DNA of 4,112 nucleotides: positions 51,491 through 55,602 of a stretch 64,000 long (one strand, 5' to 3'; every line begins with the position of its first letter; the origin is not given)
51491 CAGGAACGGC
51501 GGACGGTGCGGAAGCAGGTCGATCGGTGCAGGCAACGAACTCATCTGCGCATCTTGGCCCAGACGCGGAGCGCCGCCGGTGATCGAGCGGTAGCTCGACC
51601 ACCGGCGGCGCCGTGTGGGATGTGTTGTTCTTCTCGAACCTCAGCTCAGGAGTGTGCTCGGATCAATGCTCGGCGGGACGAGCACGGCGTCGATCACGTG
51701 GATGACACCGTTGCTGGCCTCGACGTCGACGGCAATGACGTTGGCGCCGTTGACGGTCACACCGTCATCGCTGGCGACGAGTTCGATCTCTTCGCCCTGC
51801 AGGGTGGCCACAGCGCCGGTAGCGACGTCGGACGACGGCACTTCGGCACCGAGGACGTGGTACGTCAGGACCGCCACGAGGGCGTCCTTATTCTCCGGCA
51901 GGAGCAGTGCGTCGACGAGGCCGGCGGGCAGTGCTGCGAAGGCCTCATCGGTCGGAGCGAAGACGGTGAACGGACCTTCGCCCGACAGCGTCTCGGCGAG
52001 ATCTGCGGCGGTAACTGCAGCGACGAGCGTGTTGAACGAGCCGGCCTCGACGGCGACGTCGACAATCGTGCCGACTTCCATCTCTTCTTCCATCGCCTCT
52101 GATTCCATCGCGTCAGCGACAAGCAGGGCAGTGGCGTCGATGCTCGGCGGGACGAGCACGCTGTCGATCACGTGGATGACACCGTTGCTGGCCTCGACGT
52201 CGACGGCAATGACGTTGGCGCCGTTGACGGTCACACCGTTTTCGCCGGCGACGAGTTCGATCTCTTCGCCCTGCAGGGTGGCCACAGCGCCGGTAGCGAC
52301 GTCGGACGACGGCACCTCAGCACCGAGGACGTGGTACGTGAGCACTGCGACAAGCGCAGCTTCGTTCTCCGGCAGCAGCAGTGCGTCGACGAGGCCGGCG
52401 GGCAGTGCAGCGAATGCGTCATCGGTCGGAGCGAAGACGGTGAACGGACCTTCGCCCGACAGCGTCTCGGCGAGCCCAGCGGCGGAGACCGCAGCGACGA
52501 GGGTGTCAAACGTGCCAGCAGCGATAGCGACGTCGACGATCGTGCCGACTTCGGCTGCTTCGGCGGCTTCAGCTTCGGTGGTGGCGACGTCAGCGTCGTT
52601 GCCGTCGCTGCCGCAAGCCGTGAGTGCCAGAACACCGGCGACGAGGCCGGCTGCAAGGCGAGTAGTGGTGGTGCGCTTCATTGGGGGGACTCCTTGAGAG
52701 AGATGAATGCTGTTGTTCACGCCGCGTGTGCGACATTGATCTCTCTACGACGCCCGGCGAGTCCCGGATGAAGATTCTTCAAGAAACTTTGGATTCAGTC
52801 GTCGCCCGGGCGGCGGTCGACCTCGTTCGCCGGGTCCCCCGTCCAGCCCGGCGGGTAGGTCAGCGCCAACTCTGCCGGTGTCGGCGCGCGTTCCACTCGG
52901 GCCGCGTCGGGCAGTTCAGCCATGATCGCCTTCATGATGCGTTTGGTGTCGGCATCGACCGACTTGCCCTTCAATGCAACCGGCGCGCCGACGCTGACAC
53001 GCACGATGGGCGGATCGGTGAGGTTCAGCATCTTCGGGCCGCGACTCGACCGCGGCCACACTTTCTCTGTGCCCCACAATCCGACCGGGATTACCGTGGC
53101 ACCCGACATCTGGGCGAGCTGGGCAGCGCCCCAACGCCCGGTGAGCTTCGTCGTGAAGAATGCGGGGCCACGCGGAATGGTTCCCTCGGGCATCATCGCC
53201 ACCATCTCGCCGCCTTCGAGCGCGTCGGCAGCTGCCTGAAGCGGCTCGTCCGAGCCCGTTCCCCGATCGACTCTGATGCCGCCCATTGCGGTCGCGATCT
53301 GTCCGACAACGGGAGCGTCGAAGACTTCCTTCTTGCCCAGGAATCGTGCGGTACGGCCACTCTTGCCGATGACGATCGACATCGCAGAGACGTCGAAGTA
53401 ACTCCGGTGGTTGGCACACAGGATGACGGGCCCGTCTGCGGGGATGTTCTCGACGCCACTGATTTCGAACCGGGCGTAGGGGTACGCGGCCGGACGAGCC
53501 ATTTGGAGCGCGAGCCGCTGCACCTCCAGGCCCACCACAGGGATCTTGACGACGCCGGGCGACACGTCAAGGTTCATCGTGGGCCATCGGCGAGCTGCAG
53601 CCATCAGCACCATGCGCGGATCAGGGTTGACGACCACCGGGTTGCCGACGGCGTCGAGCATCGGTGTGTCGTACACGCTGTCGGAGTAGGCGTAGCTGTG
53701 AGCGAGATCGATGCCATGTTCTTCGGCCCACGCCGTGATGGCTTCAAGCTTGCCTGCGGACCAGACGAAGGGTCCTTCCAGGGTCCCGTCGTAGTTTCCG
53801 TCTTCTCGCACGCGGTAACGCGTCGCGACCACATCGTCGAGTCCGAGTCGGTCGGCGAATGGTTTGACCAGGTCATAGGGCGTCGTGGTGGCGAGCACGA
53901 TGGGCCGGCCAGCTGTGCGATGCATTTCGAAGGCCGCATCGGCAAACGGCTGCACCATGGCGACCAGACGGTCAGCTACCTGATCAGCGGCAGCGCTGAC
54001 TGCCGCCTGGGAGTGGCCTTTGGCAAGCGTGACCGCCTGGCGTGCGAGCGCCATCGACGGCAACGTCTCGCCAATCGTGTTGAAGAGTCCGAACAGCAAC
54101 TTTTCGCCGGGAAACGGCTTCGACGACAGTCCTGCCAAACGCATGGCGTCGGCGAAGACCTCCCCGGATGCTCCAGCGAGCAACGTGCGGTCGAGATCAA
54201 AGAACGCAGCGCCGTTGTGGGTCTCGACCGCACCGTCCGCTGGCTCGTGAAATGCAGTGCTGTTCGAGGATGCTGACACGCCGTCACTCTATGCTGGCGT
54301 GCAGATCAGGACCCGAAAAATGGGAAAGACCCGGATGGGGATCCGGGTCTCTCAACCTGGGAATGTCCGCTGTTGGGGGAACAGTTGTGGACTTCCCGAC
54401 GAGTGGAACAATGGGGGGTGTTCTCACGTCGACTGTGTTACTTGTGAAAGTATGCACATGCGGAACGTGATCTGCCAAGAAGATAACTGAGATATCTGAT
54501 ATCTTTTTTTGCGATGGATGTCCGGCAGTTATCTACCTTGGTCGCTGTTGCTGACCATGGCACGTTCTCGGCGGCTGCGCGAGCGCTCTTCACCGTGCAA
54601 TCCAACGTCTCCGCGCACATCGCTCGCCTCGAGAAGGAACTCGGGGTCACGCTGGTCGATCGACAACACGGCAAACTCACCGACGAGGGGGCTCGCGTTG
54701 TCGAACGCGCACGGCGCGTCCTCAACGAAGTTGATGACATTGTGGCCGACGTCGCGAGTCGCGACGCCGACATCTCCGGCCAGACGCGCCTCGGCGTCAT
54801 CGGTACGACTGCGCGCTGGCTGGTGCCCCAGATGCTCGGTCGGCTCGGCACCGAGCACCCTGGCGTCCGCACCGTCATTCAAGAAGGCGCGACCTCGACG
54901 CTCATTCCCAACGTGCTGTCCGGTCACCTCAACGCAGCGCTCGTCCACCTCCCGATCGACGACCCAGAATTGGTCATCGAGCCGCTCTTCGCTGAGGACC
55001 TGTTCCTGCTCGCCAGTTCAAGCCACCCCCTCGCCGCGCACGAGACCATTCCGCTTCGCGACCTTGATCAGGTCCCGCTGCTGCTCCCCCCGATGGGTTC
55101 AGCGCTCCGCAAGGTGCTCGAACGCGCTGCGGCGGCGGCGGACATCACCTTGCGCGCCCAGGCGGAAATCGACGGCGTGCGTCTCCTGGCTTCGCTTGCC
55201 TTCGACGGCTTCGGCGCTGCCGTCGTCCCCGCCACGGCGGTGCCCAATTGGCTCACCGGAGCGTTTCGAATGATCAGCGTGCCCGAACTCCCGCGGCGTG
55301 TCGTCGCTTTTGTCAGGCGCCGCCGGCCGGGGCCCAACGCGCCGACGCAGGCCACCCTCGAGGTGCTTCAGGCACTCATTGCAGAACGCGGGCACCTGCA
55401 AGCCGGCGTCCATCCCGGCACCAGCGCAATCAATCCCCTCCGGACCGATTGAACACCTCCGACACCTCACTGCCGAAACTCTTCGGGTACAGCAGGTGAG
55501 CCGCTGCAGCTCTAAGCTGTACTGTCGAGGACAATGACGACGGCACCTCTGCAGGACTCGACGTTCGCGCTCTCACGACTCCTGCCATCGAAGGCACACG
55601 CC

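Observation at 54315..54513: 6C-type sRNA in the divergent 'target' position of a LysR regulator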

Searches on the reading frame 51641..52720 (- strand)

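Call 8: search_protein_families(library=pfam, proteins=[window:51641-52720:-])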
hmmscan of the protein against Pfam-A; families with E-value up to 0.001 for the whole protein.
window:51641-52720:- (359 aa): 2 families
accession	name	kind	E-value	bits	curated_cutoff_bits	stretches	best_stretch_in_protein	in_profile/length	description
PF02469.27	Fasciclin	-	7e-75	249.5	22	2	228-349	2-123/123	Fasciclin domain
PF07833.16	Cu_amine_oxidN1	-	0.00018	21.8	24.2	0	131-177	30-75/108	Copper amine oxidase N-terminal domain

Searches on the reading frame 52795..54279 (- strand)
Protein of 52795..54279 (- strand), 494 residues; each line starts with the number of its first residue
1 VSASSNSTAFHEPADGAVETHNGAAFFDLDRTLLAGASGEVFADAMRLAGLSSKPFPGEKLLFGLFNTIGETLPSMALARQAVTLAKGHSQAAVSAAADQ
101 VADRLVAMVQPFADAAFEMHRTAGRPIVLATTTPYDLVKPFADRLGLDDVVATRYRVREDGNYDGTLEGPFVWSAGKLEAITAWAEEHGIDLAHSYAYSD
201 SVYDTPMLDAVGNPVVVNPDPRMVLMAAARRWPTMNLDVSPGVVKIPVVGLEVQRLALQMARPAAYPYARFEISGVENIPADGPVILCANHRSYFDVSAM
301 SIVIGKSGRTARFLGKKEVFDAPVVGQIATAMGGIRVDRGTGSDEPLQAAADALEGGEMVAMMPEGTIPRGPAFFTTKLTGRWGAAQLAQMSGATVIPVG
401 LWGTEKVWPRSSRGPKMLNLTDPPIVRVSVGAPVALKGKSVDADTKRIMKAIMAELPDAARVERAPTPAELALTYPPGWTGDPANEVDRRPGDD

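Call 8: search_protein_families(library=pfam, proteins=[window:52795-54279:-])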
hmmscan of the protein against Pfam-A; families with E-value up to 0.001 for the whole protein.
window:52795-54279:- (494 aa): 4 families
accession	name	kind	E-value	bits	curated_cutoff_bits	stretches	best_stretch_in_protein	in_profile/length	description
PF12710.13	HAD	-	1.1e-27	98.1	27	1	25-208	1-188/189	haloacid dehalogenase-like hydrolase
PF01553.26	Acyltransferase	-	7.2e-25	87.8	23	1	270-401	1-131/132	Acyltransferase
PF03279.18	Lip_A_acyltrans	-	0.00017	21.3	22.3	1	269-406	103-244/295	Bacterial lipid A biosynthesis acyltransferase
PF00702.32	Hydrolase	-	0.00034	21.5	26.4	1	24-212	3-191/191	haloacid dehalogenase-like hydrolase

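Call 18: find_related_loci(query=window:52795-54279:-, collection=genome_contigs, flank=3000)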
Query window:52795-54279:- (494 aa) in genome_contigs; peptide patterns used: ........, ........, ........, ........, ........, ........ (x = any residue, [..] = any of these).
599 stretches matched a pattern (row limit reached: there are more); 486 encode a relative of the query (tblastn E <= 1e-3); the best 80 are kept; 80 distinct loci.
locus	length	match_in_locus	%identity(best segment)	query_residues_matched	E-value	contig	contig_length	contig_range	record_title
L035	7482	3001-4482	89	1-494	0e+0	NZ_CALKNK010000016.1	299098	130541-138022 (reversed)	MAG: uncultured Ilumatobacter sp. isolate S4_Bin_Bin_20_sub_1 c_000001257281, whole genome shotgun sequence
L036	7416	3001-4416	85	23-494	0e+0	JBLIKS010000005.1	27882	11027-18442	MAG: Candidatus Azotimanducaceae bacterium isolate 3300054694_61 Ga0535664_0001409, whole genome shotgun sequence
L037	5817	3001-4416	84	23-494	0e+0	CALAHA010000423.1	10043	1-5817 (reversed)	MAG TPA_asm: uncultured Ilumatobacter sp. isolate ERR2206764_bin.78_CONCOCT_v1.1_MAG genome assembly, contig: ERZ887942.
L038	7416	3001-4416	84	23-494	0e+0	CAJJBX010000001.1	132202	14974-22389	MAG: uncultured Ilumatobacter sp. isolate FRAM18_bin014 genome assembly, contig: FRAM17_bin014-1, whole genome shotgun s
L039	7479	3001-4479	83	5-486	0e+0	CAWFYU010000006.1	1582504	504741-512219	MAG: Ilumatobacteraceae bacterium isolate MFD04651.bin.1.223 genome assembly, contig: contig_1686, whole genome shotgun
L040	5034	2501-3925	79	20-494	0e+0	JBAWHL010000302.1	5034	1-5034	MAG: Ilumatobacteraceae bacterium isolate MFD05384_ilm_asm_bin13 k127_439919, whole genome shotgun sequence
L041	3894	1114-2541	78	19-494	0e+0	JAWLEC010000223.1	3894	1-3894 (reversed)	MAG: Ilumatobacteraceae bacterium isolate 20BLK6-1.bin.41 NODE_32773_length_3894_cov_4.761001, whole genome shotgun sequ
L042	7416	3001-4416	77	22-494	0e+0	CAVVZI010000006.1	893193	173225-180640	MAG: Ilumatobacteraceae bacterium isolate MFD00392.bin.2.326 genome assembly, contig: contig_17894, whole genome shotgun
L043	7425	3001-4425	78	20-494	0e+0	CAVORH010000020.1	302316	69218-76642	MAG: Ilumatobacteraceae bacterium isolate MFD09964.bin.2.226 genome assembly, contig: contig_34809, whole genome shotgun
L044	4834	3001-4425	76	20-494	0e+0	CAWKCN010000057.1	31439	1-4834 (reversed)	MAG: Ilumatobacteraceae bacterium isolate MFD03804.bin.2.143 genome assembly, contig: contig_95948, whole genome shotgun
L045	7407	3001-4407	79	26-494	0e+0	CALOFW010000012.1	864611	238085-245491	MAG: Ilumatobacteraceae bacterium isolate LOGT_bin.0210 genome assembly, contig: contig_9774, whole genome shotgun seque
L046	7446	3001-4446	76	13-494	0e+0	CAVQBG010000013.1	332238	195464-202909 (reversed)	MAG: Ilumatobacteraceae bacterium isolate MFD09964.bin.1.297 genome assembly, contig: contig_33222, whole genome shotgun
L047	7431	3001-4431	77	17-494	0e+0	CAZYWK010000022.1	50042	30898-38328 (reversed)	MAG TPA_asm: uncultured Ilumatobacteraceae bacterium isolate SRP344714_co2_40 genome assembly, contig: NODE_1590_length_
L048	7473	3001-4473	76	4-494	0e+0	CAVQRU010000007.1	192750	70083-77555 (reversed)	MAG: Ilumatobacteraceae bacterium isolate MFD09779.bin.2.202 genome assembly, contig: contig_1175, whole genome shotgun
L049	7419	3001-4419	74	22-494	0e+0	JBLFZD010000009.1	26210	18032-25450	MAG: Ilumatobacter sp. isolate 3300053784_11 Ga0535638_0001554, whole genome shotgun sequence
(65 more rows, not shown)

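Call 39: search_protein_families(library=ncbifam, proteins=[window:52795-54279:-], max_evalue=0.00001)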
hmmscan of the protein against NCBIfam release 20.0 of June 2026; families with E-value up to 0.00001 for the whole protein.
window:52795-54279:- (494 aa): 8 families
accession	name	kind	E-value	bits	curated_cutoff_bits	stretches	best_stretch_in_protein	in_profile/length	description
TIGR01490.1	HAD-SF-IB-hyp1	subfamily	5.7e-43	147.5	98.3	1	24-223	1-202/202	HAD-IB family hydrolase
NF052360.1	HolPasePseu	equivalog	1.3e-28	100.2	280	1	25-237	4-217/218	histidinol-phosphatase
NF052359.1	HolPaseNeis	equivalog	6.5e-22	78.3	400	1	25-237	4-220/221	histidinol-phosphatase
TIGR00530.1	AGP_acyltrn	subfamily_domain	1.9e-19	69.7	102.95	1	273-400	6-128/130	1-acylglycerol-3-phosphate O-acyltransferase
TIGR01488.1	HAD-SF-IB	subfamily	1.6e-18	67.3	45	1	24-210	1-176/177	HAD-IB family phosphatase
NF006386.0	PRK08633.1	equivalog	4.3e-17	61.2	1221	1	269-405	427-558/1147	acyl-[ACP]--phospholipid O-acyltransferase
NF052553.1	LyOrLpactfOlsABRUA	equivalog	7.4e-09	35.1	300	1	278-391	60-169/263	lyso-ornithine lipid O-acyltransferase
NF010621.0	PRK14014.1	domain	5.5e-06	25.7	186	1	267-332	71-136/301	acetyltransferase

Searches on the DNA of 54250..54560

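Call 4: search_rna_families(source=window, start=54250, end=54560, threshold=evalue, max_evalue=10, show_alignments=5)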
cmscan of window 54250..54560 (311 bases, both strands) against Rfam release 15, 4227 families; matches with E-value up to 10: 5.
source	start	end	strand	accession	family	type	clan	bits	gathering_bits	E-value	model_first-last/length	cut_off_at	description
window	54313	54386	-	RF02499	Atu_C4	Gene; sRNA;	-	17.1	80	0.59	1-70/70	no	Rhizobiales sRNA Atu_C4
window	54476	54539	-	RF00904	mir-392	Gene; miRNA;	-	16.2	62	2.2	1-75/75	no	mir-392 microRNA precursor family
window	54321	54373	-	RF00110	RybB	Gene; sRNA;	-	14.2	40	2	1-79/79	no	RybB RNA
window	54347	54407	+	RF02213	ZFAT-AS1_3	Gene; lncRNA;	-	10.2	70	7.7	1-80/80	no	ZFAT antisense RNA 1 conserved region 3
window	54316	54393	-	RF02099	rivX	Gene; sRNA;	-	8.1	100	9.2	1-248/248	no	rivX sRNA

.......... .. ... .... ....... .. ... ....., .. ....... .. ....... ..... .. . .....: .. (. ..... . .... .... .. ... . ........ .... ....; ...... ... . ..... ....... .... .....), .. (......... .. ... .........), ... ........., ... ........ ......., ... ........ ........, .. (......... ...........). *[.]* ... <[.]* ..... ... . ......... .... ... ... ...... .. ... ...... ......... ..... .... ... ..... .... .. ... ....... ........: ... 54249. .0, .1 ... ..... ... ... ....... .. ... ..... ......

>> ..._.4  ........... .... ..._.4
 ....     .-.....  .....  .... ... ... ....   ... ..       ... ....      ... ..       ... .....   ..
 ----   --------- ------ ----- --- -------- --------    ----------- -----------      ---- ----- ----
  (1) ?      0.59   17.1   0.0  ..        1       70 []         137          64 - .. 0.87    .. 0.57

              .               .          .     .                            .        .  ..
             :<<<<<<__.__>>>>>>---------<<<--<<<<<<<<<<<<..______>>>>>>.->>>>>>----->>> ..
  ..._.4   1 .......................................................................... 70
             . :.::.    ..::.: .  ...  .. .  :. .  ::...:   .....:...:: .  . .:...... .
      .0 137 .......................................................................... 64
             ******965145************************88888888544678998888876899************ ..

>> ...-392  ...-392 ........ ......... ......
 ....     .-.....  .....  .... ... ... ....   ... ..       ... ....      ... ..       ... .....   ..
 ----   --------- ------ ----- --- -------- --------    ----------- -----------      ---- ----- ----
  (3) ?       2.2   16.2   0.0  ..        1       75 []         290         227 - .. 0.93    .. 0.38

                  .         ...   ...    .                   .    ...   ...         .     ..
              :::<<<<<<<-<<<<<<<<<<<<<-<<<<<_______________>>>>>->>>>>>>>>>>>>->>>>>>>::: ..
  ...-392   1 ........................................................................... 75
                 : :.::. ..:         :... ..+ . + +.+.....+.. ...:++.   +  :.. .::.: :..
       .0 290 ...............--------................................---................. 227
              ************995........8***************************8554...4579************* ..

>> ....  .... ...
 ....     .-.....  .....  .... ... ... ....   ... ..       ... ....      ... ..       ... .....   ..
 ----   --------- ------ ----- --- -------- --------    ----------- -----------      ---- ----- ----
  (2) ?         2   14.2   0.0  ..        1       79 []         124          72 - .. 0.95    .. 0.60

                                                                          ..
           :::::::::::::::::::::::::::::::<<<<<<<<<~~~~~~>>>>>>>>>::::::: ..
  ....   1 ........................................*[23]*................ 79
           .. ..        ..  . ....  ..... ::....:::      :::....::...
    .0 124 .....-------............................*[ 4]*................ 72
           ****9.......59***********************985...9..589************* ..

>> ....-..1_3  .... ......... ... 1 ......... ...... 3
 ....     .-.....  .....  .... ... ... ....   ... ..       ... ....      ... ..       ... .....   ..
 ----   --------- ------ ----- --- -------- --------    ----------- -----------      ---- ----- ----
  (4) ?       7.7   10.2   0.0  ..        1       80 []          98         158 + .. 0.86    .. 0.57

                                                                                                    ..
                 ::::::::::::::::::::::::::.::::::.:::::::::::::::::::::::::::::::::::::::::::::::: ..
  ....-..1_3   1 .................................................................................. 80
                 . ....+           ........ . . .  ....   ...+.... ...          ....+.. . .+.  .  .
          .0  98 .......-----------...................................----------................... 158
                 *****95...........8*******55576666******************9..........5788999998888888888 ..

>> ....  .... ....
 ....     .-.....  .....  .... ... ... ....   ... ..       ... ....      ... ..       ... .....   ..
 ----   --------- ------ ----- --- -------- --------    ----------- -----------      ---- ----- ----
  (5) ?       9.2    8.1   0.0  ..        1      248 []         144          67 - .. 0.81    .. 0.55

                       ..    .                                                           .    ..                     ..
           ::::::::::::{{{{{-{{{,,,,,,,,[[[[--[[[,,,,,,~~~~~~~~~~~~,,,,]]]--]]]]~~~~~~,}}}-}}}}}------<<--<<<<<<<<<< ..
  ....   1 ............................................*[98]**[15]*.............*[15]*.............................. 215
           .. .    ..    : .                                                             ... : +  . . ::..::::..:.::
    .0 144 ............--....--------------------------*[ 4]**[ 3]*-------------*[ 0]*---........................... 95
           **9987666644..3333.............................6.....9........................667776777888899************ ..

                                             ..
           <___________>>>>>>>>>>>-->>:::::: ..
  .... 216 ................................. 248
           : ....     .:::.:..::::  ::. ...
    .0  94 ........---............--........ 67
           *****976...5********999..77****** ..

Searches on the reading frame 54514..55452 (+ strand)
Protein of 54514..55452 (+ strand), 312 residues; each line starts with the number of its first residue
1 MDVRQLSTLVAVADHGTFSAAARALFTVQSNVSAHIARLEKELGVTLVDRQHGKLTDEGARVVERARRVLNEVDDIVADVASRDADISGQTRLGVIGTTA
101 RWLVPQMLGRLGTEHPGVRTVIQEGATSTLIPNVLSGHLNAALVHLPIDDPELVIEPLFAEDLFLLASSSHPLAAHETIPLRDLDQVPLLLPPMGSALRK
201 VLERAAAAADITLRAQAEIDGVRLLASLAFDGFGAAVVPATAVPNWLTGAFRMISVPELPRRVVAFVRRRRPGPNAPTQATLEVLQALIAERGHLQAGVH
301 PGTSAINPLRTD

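Call 8: search_protein_families(library=pfam, proteins=[window:54514-55452:+])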
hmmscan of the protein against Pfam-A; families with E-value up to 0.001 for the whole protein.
window:54514-55452:+ (312 aa): 2 families
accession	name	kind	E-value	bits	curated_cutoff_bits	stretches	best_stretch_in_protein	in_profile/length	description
PF03466.25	LysR_substrate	-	5e-39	134.3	28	1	87-287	4-206/209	LysR substrate binding domain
PF00126.33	HTH_1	-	6.9e-19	68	26.6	1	4-59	2-59/60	Bacterial regulatory helix-turn-helix protein, lysR family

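Call 39: search_protein_families(library=ncbifam, proteins=[window:54514-55452:+], max_evalue=0.00001)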
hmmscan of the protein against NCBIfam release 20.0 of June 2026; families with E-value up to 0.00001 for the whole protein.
window:54514-55452:+ (312 aa): 48 families (the best 25 are shown)
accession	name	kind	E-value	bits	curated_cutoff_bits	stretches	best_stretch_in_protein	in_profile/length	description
TIGR03339.1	phn_lysR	subfamily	1.7e-36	126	341.1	1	5-245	1-240/279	aminoethylphosphonate catabolism associated LysR family transcriptional regulator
NF040786.1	LysR_Sec_metab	equivalog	2.1e-34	118.9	250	1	1-256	1-264/298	selenium metabolism-associated LysR family transcriptional regulator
NF008416.0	PRK11242.1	equivalog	2.3e-33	115.8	277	1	1-292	1-294/300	transcriptional regulator CynR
NF053705.1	TransRegGltCGpos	equivalog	6.3e-33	114.3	350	1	1-267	1-272/300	glutamate biosynthesis transcriptional regulator GltC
NF008361.0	PRK11151.1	equivalog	2.9e-32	112.1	329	1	1-289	1-289/305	DNA-binding transcriptional regulator OxyR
NF047711.1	PutUtilRegPtrR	equivalog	7.9e-30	103.9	400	1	1-240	1-236/283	putrescine utilization regulator PtrR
TIGR02424.1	TF_pcaQ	equivalog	2.9e-29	101.9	303.8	1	3-213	5-219/300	pca operon transcription factor PcaQ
NF047520.1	trans_act_CidR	equivalog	1.6e-28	99.7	415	1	1-246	1-248/292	cidABC operon transcriptional activator CidR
NF008410.0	PRK11233.1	equivalog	2.8e-27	95.6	309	1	1-291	1-293/305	nitrogen assimilation transcriptional regulator NAC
NF045775.1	acetoin_reg_AlsR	exception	1.1e-26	94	430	1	1-243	1-247/290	acetoin biosynthesis transcriptional regulator AlsR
NF045990.1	TransRegCbbRRhodb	equivalog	2e-25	89.5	450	1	3-293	8-301/304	LysR family regulator CbbR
NF007385.0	PRK09906.1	equivalog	1.3e-24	86.8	356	1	1-240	1-243/296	DNA-binding transcriptional regulator HcaR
NF040889.1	trans_reg_YeiE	equivalog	1.9e-24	86.4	480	1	3-244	5-243/288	DNA-binding transcriptional regulator YeiE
NF009327.0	PRK12684.1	subfamily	1.5e-22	80.2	402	1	1-211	1-216/313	CysB family HTH-type transcriptional regulator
NF008722.0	PRK11716.1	equivalog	5.5e-22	78.1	246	1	1-243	1-246/293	HTH-type transcriptional activator IlvY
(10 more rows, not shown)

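Call 59: search_solved_structures(query=window:54514-55452:+, max_evalue=1e-10)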
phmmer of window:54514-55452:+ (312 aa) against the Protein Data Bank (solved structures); distinct sequences matched with E-value up to 1e-10: 25.
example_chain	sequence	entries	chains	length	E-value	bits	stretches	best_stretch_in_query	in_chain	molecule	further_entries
6g4r_B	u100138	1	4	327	6.4e-23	84.8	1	4-245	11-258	Hydrogen peroxide-inducible genes activator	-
6g1d_C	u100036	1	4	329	6.5e-23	84.8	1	4-245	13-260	Hydrogen peroxide-inducible genes activator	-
6g1b_B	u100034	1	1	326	1.5e-22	83.6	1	4-245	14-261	Hydrogen peroxide-inducible genes activator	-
6g1b_J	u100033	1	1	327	1.5e-22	83.6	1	4-245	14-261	Hydrogen peroxide-inducible genes activator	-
4x6g_A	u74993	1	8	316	6.9e-21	78.1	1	3-276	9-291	OxyR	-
5y2v_A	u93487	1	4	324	1.2e-20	77.4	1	3-266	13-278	Rubisco operon transcriptional regulator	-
8h3v_S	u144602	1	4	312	3e-19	72.8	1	3-244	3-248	NtcB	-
2h99_A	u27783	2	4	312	1.3e-17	67.4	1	1-242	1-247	HTH-type transcriptional regulator benM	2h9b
7l4s_A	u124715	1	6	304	1.5e-17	67.2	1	5-150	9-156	Transcriptional regulator of oxidative stress OxyR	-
3k1p_A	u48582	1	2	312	1.7e-17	67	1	1-242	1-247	HTH-type transcriptional regulator benM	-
3k1n_A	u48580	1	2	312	1.7e-17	67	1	1-242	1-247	HTH-type transcriptional regulator benM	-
3k1m_A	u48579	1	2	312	1.7e-17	67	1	1-242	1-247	HTH-type transcriptional regulator benM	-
4gwo_A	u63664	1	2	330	5e-16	62.2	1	2-243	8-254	HTH-type transcriptional regulator CysB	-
3fzv_A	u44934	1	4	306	6.4e-16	61.8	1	3-195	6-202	Probable transcriptional regulator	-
6m5f_A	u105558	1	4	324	7.7e-16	61.6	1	3-194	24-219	Probable transcriptional regulator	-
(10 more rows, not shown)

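Call 60: search_solved_structures(query=window:54514-55452:+, max_evalue=1e-20, show_alignments=2)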
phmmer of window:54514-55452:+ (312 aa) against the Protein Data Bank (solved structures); distinct sequences matched with E-value up to 1e-20: 5.
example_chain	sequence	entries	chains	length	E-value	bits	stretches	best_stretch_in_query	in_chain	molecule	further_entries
6g4r_B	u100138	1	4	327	6.4e-23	84.8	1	4-245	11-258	Hydrogen peroxide-inducible genes activator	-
6g1d_C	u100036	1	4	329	6.5e-23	84.8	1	4-245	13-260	Hydrogen peroxide-inducible genes activator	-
6g1b_B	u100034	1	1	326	1.5e-22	83.6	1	4-245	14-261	Hydrogen peroxide-inducible genes activator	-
6g1b_J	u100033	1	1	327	1.5e-22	83.6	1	4-245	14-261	Hydrogen peroxide-inducible genes activator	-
4x6g_A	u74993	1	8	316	6.9e-21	78.1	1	3-276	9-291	OxyR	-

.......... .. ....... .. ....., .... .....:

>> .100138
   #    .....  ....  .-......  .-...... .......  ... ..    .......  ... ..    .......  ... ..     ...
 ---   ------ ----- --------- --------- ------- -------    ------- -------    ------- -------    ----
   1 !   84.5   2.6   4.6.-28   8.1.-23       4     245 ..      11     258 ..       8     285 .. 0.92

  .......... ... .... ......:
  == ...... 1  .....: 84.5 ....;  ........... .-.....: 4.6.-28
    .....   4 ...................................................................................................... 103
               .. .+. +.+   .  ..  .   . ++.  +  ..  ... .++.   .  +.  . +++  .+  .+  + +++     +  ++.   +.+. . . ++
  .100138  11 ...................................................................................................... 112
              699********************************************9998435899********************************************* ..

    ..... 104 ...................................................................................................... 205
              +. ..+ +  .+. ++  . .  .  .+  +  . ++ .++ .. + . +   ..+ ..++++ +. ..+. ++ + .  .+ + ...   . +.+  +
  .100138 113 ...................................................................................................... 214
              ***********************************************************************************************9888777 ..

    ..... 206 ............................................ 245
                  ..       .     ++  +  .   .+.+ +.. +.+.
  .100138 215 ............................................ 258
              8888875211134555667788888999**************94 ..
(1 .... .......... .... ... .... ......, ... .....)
